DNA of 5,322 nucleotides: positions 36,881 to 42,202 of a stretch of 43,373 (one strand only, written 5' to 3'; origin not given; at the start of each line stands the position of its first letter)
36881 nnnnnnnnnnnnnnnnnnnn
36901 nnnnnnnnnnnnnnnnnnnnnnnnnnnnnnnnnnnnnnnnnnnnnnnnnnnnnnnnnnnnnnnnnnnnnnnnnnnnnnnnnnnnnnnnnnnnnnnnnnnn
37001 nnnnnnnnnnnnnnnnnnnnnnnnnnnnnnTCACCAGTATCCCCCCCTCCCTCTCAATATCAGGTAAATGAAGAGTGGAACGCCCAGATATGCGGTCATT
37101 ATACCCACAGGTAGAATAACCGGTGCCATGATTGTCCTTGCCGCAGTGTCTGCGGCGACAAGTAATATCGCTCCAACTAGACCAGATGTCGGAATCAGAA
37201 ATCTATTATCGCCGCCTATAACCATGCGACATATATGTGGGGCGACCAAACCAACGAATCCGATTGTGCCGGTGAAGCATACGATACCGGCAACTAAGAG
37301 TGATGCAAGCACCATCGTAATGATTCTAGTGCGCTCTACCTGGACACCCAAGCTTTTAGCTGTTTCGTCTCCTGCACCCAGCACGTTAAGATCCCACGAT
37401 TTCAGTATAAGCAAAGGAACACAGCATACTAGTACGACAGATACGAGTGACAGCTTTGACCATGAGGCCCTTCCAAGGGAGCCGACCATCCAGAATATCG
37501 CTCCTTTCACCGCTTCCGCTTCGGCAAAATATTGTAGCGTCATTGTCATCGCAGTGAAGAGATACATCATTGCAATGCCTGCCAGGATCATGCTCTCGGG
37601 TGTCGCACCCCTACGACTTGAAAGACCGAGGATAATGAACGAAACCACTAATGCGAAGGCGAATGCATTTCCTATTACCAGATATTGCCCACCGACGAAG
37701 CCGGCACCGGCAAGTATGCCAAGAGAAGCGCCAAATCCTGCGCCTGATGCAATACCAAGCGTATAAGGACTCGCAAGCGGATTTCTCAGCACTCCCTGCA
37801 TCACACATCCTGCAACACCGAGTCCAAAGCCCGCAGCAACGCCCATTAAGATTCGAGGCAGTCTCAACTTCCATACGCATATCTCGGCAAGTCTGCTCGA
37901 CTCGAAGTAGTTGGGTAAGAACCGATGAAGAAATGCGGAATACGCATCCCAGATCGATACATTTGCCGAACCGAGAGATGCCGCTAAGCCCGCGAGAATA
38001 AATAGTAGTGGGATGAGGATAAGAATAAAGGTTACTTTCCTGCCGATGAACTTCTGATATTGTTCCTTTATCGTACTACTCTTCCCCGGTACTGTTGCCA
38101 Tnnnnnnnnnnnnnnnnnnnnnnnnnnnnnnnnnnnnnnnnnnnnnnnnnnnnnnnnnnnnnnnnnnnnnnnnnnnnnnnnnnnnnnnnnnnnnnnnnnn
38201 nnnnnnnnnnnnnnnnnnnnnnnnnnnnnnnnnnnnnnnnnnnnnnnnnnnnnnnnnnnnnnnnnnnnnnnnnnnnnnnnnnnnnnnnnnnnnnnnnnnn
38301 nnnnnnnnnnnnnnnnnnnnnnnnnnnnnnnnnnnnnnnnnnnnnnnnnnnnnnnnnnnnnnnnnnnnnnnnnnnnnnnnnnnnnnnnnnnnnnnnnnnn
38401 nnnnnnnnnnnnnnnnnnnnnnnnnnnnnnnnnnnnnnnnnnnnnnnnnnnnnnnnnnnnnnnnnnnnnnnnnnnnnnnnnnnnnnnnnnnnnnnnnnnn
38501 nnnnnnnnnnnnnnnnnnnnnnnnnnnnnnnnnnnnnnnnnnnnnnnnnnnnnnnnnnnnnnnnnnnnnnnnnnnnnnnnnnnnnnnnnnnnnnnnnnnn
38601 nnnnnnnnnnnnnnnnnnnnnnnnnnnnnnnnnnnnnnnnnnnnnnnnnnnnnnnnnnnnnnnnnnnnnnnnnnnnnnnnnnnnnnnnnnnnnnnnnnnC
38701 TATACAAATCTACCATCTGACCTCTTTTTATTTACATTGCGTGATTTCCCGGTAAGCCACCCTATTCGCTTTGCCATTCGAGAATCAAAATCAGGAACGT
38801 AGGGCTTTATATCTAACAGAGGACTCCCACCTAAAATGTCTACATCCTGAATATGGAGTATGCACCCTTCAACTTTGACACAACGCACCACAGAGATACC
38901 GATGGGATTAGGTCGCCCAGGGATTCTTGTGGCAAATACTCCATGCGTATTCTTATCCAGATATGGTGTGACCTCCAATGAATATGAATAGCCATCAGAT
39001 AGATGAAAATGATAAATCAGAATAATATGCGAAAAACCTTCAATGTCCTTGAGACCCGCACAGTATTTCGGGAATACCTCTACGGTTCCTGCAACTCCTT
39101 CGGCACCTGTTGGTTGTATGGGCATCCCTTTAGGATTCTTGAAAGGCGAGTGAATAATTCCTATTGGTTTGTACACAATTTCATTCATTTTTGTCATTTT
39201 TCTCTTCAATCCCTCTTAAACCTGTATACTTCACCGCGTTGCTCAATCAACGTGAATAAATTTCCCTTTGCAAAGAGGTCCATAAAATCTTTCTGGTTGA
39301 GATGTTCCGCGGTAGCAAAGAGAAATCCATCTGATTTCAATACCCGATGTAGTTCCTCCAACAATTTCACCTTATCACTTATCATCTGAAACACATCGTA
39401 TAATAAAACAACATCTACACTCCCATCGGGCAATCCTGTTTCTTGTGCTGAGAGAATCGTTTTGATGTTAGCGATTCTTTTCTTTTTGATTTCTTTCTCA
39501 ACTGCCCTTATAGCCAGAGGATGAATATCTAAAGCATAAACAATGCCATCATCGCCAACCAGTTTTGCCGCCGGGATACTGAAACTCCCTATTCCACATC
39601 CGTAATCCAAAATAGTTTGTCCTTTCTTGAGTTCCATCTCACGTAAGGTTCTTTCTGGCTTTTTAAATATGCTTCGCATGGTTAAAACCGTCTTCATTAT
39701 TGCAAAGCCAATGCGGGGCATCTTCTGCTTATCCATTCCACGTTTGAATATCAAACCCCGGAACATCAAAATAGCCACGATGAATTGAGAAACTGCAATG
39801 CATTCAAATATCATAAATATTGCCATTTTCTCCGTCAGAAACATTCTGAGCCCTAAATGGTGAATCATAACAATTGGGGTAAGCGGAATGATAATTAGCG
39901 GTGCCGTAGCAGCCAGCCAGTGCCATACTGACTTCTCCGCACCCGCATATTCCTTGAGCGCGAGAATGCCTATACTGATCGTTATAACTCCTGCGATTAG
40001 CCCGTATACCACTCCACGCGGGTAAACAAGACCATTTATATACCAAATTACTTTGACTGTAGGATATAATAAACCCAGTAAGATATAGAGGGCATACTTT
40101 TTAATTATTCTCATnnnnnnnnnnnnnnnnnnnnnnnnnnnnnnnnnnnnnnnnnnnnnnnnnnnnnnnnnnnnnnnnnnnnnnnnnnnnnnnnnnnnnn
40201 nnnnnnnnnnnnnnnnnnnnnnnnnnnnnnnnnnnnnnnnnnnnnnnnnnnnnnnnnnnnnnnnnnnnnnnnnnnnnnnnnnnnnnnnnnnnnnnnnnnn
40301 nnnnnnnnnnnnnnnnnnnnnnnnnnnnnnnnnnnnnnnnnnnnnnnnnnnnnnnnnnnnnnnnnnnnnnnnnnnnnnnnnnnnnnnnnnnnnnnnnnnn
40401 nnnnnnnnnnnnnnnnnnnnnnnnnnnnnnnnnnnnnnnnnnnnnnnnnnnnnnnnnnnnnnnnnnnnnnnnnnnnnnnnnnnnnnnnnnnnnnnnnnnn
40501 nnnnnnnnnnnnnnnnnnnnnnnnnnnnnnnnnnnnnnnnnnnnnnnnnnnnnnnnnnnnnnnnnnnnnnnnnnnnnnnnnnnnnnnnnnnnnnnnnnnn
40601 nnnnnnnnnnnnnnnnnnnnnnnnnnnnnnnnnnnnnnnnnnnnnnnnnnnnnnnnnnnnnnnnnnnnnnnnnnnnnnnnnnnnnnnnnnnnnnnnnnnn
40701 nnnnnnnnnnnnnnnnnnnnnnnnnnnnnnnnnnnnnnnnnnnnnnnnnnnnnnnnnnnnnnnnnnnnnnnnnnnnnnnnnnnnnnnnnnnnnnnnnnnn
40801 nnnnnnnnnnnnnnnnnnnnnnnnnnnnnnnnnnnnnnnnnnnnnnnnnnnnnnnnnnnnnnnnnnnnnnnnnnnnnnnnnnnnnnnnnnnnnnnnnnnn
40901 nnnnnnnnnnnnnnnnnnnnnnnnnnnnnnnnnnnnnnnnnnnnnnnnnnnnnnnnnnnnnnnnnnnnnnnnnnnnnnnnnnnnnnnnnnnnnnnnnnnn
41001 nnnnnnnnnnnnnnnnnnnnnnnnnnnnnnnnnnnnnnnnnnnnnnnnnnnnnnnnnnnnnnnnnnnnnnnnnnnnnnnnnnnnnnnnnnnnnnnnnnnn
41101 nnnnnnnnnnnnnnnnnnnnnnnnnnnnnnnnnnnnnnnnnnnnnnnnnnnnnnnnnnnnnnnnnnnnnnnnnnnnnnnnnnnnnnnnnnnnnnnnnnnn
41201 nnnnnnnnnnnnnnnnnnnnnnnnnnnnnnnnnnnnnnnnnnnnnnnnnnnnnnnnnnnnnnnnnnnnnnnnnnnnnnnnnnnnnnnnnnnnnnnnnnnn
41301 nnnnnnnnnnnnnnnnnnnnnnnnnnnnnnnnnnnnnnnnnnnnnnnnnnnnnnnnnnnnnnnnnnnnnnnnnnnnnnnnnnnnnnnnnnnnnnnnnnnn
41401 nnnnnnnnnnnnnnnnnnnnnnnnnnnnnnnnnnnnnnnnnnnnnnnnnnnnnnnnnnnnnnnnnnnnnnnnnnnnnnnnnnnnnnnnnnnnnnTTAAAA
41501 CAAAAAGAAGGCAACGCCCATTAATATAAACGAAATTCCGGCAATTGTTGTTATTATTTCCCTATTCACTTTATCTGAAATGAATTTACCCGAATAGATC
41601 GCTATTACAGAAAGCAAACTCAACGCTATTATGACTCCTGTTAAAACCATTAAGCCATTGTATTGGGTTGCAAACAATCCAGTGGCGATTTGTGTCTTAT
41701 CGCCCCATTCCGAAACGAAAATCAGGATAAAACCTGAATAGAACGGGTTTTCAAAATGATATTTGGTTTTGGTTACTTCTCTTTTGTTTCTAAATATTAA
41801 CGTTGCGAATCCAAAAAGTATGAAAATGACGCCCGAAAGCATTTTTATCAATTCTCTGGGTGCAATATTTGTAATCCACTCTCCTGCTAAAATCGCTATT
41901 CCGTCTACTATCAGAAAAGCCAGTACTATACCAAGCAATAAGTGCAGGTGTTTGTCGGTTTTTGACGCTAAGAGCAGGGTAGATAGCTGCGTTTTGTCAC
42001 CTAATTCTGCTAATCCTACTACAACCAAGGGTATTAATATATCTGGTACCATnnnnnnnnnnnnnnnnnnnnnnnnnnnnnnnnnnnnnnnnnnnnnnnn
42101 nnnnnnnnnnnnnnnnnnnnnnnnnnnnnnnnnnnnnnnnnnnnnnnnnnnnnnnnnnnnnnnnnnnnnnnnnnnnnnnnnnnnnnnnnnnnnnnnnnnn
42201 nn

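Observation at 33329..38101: HemN/ChuW-like radical SAM, divergent flavodoxin and heme/siderophore-type ABC importer: a candidate anaerobic tetrapyrrole-iron salvage module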

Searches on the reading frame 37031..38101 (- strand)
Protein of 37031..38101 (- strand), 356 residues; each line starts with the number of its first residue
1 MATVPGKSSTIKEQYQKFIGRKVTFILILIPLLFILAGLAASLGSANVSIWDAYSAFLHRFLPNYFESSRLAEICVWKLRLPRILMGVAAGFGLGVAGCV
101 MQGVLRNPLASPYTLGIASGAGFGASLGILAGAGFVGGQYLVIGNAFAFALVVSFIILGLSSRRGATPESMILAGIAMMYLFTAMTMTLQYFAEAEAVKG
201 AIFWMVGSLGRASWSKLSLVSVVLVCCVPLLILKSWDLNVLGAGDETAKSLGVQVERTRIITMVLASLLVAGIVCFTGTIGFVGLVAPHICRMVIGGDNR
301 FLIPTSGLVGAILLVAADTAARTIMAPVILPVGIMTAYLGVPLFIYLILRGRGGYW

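Call 6: search_protein_families(library=ncbifam, proteins=[window:37031-38101:-], max_evalue=0.01)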
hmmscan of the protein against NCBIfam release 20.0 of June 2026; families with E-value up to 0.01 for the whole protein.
window:37031-38101:- (356 aa): 16 families
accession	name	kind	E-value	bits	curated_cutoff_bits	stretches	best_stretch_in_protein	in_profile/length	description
NF007081.0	PRK09535.1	equivalog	2.4e-71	241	461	1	62-349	77-359/366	vitamin B12 ABC transporter permease BtuC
TIGR03869.1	F420-0_ABCperm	hypoth_equivalog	8e-66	222.5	437.35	1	40-354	9-324/325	putative F420-0 ABC transporter permease subunit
NF003001.0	PRK03784.1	equivalog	3.7e-62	210.4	334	1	69-351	48-328/332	vitamin B12 ABC transporter permease BtuC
NF007867.0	PRK10577.1-3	subfamily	2e-60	204.9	849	1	76-352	432-706/710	Fe(3+)-hydroxamate ABC transporter permease FhuB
NF007871.0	PRK10577.2-2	equivalog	4.8e-58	197.2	899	1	9-350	341-675/679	Fe(3+)-hydroxamate ABC transporter permease FhuB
NF007299.0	PRK09777.1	equivalog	3e-57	194.3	406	1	22-351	2-317/318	Fe(3+) dicitrate ABC transporter permease subunit FecD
NF007872.0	PRK10577.2-3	equivalog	1.8e-56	191.9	727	2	197-350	516-668/676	Fe(3+)-hydroxamate ABC transporter permease FhuB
NF008407.0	PRK11228.1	equivalog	4.6e-56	190.1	396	1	28-350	12-328/330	iron-dicitrate ABC transporter permease FecC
NF007866.0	PRK10577.1-2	equivalog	3.8e-55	187.4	554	1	50-351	31-331/666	Fe(3+)-hydroxamate ABC transporter permease FhuB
NF007759.0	PRK10440.1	equivalog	4.1e-47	161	422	1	66-349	45-324/330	iron-enterobactin ABC transporter permease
NF007760.0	PRK10441.1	equivalog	4.1e-44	151.1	428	1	32-350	19-328/335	Fe(3+)-siderophore ABC transporter permease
NF007870.0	PRK10577.2-1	equivalog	1.1e-42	146.5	1355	1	75-349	399-671/678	Fe(3+)-hydroxamate ABC transporter permease FhuB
NF007873.0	PRK10577.2-4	equivalog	9.6e-42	143.5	1012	1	66-348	361-640/646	Fe(3+)-hydroxamate ABC transporter permease FhuB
NF007865.0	PRK10577.1-1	equivalog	9.3e-41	140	1107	1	68-348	380-655/660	Fe(3+)-hydroxamate ABC transporter permease FhuB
NF007869.0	PRK10577.1-6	equivalog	6.5e-40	137.2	954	1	58-351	405-695/703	Fe(3+)-hydroxamate ABC transporter permease FhuB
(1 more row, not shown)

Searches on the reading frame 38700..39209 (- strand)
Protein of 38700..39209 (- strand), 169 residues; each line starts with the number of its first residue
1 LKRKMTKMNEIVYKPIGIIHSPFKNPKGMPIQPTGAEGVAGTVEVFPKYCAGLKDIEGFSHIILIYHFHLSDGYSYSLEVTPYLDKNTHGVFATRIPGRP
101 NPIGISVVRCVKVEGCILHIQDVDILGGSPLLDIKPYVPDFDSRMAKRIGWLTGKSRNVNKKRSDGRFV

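Call 56: search_protein_families(library=pfam, proteins=[window:38700-39209:-], max_evalue=0.01)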
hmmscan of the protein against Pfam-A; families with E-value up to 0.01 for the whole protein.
window:38700-39209:- (169 aa): 1 family
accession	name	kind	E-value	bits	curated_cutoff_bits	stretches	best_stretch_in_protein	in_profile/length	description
PF01980.22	TrmO_N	-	9e-39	132.7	26.8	1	28-142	1-116/116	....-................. O N-terminal domain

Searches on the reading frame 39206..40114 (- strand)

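Call 82: search_protein_families(library=ncbifam, proteins=[window:39206-40114:-], max_evalue=0.01)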
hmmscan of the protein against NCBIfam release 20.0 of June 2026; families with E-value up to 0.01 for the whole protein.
window:39206-40114:- (302 aa): 58 families (the best 25 are shown)
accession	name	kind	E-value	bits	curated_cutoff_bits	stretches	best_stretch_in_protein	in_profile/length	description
NF041537.1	ArsM_AhpD_UU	exception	3e-17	62.4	510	1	162-268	74-181/345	arsenite methyltransferase/AhpD domain selenoprotein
NF041536.1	ArsM_DUF2284_UU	exception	1.5e-15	56.5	575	1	161-274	73-187/459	arsenite methyltransferase/DUF2284 domain selenoprotein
NF047649.1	MTase_UXPK_star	exception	2.3e-15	56.4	460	1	161-266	74-180/283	methyltransferase/UXPK-star double selenoprotein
NF008823.0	PRK11873.1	subfamily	2.9e-15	56.5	263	1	160-265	73-179/272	arsenite methyltransferase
TIGR02752.1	MenG_heptapren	equivalog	1.7e-14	53.9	419.85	1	138-265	19-147/231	demethylmenaquinone methyltransferase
NF001243.0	PRK00216.1-4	equivalog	8.1e-14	51.5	235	1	139-265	22-149/237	demethylmenaquinone methyltransferase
TIGR02469.1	CbiT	equivalog_domain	5.7e-10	39.5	78.3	1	156-266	11-119/124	precorrin-6Y C5,15-methyltransferase (decarboxylating) subunit CbiT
NF052510.1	methyltran_MpqE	exception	6.1e-10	38.9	335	1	142-264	24-148/234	methyl-plastoquinone biosynthesis methyltransferase MpqE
NF001556.0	PRK00377.1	equivalog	6.7e-10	39.1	238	1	157-217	33-93/198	cobalt-precorrin-6Y C(15)-methyltransferase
NF001240.0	PRK00216.1-1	equivalog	1.2e-09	37.6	378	1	155-266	54-167/251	bifunctional demethylmenaquinone methyltransferase/2-methoxy-6-polyprenyl-1,4-benzoquinol methylase UbiE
NF045667.1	MTase_DVU1556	equivalog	2.4e-09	37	155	1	154-267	12-119/213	DVU_1556 family methyltransferase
TIGR00406.1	prmA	equivalog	3.5e-09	36.5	183.15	1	159-266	154-256/288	50S ribosomal protein L11 methyltransferase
TIGR02072.1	BioC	equivalog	6e-09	36.1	184.95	1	163-292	33-162/244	malonyl-ACP O-methyltransferase BioC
NF043040.1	corrin_prot_MT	hypoth_equivalog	6.6e-09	35.5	180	1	145-275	23-155/216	corrinoid protein-associated methyltransferase CpaM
NF001244.0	PRK00216.1-5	equivalog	6.9e-09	35.3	216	1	155-297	39-183/236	bifunctional demethylmenaquinone methyltransferase/2-methoxy-6-polyprenyl-1,4-benzoquinol methylase UbiE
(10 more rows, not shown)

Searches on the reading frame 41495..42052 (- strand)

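Call 56: search_protein_families(library=pfam, proteins=[window:41495-42052:-], max_evalue=0.01)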
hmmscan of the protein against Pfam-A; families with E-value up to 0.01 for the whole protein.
window:41495-42052:- (185 aa): 4 families
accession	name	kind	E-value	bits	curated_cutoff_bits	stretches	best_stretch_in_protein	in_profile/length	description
PF01169.24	GDT1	-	1.6e-42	144.1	27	2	107-179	3-75/75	Divalent cation/proton antiporter GDT1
PF01925.25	TauE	-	0.0006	20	32.6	1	34-103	57-126/237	Sulfite exporter TauE/SafE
PF07690.21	MFS_1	-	0.0025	17.2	33.4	1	95-185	194-288/347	Major Facilitator Superfamily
PF01810.24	LysE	-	0.0094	15.9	25.6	0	101-183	109-190/193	LysE type translocator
